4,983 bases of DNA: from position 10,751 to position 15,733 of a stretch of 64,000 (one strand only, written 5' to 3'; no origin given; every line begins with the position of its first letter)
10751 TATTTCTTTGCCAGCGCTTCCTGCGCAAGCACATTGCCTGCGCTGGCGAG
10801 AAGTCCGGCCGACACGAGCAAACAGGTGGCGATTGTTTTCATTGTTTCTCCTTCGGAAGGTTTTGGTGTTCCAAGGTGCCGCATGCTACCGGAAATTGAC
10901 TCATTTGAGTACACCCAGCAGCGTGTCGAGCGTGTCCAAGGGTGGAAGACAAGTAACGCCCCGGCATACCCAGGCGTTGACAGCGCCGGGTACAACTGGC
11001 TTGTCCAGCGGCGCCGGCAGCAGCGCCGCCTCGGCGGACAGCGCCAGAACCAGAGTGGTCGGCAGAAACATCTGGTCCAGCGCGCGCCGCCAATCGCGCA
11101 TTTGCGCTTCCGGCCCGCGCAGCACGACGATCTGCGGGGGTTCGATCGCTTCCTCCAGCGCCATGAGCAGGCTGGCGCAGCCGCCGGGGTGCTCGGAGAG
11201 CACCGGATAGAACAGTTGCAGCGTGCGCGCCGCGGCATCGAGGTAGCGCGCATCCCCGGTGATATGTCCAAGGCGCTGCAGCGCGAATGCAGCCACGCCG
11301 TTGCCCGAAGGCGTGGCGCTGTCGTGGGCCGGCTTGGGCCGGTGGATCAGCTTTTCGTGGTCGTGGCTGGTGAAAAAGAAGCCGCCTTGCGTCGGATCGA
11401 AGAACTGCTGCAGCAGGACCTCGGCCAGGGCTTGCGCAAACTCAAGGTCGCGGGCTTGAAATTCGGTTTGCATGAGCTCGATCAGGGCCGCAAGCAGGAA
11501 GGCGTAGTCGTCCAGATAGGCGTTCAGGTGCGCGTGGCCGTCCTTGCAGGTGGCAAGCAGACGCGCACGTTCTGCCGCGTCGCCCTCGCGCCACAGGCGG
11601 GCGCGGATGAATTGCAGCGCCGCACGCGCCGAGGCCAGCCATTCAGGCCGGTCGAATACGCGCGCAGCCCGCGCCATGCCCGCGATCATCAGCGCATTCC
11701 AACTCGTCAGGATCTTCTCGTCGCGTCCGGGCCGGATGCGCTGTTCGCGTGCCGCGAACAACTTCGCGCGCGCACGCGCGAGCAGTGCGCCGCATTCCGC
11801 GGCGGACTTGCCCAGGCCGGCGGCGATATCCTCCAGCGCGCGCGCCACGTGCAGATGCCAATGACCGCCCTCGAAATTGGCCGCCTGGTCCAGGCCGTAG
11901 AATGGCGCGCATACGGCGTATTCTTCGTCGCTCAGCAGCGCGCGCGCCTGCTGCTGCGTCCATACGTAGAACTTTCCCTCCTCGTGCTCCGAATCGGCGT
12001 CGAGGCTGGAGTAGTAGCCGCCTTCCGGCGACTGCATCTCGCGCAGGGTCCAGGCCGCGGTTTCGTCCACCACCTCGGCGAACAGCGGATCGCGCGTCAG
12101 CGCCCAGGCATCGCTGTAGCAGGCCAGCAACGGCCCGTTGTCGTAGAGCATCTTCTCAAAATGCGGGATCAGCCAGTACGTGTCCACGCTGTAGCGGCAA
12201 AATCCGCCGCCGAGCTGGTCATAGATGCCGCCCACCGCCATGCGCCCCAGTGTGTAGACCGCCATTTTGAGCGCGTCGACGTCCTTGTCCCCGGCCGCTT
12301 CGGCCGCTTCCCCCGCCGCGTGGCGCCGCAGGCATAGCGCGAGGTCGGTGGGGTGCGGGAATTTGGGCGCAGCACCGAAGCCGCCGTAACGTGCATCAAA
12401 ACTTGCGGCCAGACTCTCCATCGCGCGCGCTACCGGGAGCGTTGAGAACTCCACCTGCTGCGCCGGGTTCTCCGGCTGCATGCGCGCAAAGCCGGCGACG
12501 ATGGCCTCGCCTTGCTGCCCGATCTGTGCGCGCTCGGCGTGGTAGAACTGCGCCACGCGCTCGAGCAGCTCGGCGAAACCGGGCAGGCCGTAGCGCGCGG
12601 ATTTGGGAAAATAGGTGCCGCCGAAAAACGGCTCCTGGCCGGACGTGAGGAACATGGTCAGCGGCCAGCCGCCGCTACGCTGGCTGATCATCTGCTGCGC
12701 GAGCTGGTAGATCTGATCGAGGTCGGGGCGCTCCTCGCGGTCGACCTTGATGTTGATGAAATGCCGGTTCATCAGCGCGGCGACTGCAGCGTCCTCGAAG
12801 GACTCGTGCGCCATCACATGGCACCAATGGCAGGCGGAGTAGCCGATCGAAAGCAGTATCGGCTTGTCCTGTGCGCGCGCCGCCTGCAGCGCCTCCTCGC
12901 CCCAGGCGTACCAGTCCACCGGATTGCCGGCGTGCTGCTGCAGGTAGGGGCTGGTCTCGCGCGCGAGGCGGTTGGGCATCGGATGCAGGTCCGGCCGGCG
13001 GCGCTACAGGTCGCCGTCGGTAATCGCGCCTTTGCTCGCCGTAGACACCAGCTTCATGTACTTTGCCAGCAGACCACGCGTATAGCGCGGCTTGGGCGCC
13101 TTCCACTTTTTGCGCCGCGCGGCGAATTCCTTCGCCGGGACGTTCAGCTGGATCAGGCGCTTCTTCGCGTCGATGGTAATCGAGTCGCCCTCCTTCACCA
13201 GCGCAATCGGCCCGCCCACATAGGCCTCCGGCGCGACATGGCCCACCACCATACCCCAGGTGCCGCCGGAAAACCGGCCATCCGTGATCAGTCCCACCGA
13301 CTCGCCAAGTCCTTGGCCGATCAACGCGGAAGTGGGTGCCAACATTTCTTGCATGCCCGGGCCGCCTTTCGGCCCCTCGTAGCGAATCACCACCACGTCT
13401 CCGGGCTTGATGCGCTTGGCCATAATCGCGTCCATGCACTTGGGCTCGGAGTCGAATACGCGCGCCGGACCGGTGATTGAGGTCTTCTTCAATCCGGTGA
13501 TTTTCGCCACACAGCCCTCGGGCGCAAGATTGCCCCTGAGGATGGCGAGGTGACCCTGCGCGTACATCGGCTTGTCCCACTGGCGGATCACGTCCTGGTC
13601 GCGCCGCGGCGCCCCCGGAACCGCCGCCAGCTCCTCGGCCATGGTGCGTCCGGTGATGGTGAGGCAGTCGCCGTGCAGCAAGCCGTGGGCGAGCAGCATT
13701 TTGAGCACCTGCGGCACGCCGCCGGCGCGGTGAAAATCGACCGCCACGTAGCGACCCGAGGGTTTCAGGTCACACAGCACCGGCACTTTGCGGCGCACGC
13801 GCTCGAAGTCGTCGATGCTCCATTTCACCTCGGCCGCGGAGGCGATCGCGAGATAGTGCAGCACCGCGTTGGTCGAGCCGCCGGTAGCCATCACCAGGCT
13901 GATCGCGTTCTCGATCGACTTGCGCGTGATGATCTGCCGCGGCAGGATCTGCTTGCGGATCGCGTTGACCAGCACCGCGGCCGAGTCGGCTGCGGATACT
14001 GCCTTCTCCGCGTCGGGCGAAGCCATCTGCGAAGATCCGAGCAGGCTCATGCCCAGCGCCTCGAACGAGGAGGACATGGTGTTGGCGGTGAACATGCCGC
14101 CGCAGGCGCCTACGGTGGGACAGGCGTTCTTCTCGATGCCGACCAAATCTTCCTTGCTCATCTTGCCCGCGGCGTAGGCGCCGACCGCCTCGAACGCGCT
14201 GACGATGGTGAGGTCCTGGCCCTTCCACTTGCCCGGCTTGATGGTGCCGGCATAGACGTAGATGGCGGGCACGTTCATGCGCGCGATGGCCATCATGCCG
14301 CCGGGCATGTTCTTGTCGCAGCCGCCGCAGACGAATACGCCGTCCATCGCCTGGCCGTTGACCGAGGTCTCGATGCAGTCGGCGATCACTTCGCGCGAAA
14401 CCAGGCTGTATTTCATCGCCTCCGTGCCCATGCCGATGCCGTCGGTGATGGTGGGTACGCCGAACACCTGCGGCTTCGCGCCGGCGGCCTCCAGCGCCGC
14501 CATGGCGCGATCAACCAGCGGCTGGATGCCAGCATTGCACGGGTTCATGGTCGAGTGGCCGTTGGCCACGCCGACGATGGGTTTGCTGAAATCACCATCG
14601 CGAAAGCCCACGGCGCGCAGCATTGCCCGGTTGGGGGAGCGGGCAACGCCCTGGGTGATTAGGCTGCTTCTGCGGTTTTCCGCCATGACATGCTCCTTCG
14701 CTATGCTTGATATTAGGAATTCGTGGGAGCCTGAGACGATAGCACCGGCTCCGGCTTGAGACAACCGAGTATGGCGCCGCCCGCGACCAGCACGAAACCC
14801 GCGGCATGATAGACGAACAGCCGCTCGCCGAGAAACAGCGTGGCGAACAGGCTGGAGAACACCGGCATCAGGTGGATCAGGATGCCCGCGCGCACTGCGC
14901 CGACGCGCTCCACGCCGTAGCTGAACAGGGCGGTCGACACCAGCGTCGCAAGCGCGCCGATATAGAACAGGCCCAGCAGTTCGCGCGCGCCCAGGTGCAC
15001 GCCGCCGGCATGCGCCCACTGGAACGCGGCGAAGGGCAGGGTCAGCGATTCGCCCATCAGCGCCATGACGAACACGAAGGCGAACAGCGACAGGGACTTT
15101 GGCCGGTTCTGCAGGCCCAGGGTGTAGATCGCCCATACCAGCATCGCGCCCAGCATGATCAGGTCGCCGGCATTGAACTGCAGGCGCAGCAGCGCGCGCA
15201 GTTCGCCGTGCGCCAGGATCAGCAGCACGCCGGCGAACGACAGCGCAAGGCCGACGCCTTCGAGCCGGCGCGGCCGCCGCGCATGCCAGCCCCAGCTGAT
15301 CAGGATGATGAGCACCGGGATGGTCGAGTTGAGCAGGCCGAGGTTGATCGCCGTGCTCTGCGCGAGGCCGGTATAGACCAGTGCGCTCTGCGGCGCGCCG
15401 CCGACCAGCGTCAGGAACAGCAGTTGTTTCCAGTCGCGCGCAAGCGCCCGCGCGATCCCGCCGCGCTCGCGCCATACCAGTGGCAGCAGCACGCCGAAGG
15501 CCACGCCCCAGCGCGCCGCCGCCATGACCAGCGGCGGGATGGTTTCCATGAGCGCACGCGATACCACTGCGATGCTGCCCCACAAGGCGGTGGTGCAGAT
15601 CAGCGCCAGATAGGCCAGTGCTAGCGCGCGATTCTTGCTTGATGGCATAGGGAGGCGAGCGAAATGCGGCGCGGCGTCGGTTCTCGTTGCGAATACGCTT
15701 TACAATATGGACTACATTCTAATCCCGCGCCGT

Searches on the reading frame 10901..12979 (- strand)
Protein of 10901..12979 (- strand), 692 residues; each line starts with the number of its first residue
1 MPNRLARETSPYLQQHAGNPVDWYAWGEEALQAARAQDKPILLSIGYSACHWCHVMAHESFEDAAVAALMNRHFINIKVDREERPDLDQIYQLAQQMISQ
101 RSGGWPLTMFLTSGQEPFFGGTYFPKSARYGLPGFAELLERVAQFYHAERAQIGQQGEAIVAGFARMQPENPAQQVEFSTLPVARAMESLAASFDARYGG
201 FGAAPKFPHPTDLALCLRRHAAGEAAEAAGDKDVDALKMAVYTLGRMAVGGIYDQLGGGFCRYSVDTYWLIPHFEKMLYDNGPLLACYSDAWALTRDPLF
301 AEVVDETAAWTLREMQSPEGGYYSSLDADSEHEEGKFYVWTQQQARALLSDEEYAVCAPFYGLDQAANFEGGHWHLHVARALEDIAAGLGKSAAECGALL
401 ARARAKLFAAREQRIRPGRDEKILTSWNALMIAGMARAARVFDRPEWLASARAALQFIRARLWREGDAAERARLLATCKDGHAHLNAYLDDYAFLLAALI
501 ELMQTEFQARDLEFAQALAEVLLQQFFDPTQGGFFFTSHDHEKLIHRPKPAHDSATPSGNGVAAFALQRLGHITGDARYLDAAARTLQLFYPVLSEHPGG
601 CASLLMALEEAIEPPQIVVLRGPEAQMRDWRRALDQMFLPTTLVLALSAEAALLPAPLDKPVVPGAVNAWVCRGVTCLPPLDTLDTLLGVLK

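Call 66: search_protein_families(library=pfam, proteins=[window:10901-12979:-], max_evalue=0.00001)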
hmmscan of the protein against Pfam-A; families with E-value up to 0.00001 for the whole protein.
window:10901-12979:- (692 aa): 2 families
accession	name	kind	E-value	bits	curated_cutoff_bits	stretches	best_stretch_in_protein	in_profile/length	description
PF03190.21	Thioredox_DsbH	-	1.1e-73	247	27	1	3-161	2-159/163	Protein of unknown function, DUF255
PF13899.12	Thioredoxin_7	-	5.8e-11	42.8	27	1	22-111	1-81/83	Thioredoxin-like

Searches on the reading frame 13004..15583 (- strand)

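Call 66: search_protein_families(library=pfam, proteins=[window:13004-15583:-], max_evalue=0.00001)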
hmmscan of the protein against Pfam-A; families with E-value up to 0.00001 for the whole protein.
window:13004-15583:- (859 aa): 2 families
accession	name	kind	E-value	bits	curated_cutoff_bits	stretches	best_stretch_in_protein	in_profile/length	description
PF00920.27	ILVD_EDD_N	-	9.6e-119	396.7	27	1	334-650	1-315/316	Dihydroxy-acid/6-phosphogluconate dehydratase N-terminal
PF24877.1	ILV_EDD_C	-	1.7e-77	259.6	27.7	1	664-853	1-191/191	Dihydroxy-acid/6-phosphogluconate dehydratase C-terminal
